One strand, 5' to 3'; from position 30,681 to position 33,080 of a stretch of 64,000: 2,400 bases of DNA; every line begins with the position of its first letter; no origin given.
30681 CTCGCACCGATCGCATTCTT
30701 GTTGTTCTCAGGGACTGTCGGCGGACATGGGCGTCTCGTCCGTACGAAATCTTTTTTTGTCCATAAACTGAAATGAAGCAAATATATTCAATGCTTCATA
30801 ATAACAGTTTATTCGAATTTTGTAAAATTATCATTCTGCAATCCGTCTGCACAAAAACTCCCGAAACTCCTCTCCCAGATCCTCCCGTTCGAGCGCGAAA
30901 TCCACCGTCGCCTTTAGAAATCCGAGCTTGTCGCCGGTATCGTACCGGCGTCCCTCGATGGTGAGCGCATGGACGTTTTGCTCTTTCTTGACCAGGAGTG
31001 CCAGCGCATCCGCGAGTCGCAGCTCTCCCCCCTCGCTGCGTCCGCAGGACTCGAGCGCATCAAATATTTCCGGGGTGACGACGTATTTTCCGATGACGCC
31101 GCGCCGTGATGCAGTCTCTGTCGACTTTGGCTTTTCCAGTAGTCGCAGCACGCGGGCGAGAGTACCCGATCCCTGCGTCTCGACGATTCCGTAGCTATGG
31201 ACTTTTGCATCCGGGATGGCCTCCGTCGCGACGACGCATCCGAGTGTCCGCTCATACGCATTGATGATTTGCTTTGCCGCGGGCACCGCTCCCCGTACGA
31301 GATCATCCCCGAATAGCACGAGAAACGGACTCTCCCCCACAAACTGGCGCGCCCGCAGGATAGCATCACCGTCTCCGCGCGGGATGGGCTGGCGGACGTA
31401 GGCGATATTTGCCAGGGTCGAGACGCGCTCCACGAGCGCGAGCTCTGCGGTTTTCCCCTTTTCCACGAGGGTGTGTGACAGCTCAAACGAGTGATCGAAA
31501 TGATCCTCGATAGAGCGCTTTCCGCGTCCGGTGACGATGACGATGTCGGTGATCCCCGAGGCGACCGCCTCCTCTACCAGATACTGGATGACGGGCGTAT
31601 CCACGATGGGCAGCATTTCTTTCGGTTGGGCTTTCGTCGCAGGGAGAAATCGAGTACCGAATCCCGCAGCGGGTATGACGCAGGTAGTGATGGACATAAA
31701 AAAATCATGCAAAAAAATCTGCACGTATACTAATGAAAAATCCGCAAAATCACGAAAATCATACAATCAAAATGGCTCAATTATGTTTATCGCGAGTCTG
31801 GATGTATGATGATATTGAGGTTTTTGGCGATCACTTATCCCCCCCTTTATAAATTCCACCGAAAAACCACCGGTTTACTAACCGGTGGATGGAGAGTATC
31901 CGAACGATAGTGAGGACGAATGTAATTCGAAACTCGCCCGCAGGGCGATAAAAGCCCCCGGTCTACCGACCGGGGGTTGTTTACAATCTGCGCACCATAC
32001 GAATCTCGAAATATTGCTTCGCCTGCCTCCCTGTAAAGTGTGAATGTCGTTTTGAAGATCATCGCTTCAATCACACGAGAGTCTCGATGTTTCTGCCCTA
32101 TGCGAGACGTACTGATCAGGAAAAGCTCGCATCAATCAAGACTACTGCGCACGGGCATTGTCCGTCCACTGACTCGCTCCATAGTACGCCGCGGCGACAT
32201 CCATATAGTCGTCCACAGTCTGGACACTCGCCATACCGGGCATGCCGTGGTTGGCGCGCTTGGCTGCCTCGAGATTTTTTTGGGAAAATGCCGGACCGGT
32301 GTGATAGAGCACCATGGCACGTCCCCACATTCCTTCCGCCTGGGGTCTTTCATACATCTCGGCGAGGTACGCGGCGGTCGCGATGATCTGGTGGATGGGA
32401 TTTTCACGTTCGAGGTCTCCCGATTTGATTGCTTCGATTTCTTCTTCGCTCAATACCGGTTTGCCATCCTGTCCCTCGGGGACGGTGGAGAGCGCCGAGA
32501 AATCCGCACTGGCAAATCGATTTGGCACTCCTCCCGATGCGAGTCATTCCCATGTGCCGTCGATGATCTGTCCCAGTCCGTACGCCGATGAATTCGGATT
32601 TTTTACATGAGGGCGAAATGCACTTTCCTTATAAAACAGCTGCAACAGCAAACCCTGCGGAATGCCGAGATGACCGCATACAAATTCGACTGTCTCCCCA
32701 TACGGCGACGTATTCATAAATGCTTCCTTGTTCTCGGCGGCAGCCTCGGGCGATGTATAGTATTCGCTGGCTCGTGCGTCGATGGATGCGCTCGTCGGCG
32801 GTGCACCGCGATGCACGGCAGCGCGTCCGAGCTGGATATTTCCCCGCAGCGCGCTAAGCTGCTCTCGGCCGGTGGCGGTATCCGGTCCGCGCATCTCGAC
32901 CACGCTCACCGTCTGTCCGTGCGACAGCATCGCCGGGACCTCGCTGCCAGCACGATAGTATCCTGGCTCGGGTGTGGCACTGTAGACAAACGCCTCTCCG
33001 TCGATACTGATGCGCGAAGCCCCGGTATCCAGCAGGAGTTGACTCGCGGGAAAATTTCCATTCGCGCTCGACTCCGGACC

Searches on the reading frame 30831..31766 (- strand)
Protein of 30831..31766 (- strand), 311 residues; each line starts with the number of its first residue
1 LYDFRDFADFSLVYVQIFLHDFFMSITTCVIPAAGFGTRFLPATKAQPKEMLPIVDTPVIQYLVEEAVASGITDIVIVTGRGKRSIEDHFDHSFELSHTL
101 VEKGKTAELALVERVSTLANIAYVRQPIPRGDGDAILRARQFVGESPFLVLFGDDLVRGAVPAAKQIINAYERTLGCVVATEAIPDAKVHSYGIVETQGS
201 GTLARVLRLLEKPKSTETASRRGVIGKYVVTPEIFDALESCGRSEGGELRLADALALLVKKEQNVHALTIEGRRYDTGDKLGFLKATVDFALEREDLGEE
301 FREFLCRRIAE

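Call 12: search_protein_families(library=pfam, proteins=[window:30831-31766:-], max_evalue=0.01)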
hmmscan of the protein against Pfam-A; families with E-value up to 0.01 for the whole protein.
window:30831-31766:- (311 aa): 3 families
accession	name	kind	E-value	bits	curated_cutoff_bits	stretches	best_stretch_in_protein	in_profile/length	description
PF00483.29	NTP_transferase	-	4.1e-30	105.6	21.2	1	30-288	3-240/245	Nucleotidyl transferase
PF12804.13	NTP_transf_3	-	1.1e-05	26.1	27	1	29-91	1-56/160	MobA-like NTP transferase domain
PF01128.25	IspD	-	0.0019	18.5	27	1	29-84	3-55/221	2-C-methyl-D-erythritol 4-phosphate cytidylyltransferase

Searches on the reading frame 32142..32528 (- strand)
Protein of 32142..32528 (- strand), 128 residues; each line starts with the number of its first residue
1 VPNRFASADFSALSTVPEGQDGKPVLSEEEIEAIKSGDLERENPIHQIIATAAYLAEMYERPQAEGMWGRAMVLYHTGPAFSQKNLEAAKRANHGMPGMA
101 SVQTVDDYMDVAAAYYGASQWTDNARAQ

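Call 12: search_protein_families(library=pfam, proteins=[window:32142-32528:-], max_evalue=0.01)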
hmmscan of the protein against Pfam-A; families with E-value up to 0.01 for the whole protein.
window:32142-32528:- (128 aa): 1 family
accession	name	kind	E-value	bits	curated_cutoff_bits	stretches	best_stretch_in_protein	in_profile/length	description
PF01464.25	SLT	-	0.00054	20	21.3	1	35-92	56-111/117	Transglycosylase SLT domain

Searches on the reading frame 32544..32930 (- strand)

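Call 12: search_protein_families(library=pfam, proteins=[window:32544-32930:-], max_evalue=0.01)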
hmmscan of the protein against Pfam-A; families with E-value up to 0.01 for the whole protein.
window:32544-32930:- (128 aa): 2 families
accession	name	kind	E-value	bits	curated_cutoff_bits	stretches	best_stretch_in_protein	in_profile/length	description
PF01464.25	SLT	-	0.00018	21.5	21.3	1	89-126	11-47/117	Transglycosylase SLT domain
PF19489.4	SLT_4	-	0.0055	16.8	27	1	71-128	28-97/184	Transglycosylase SLT domain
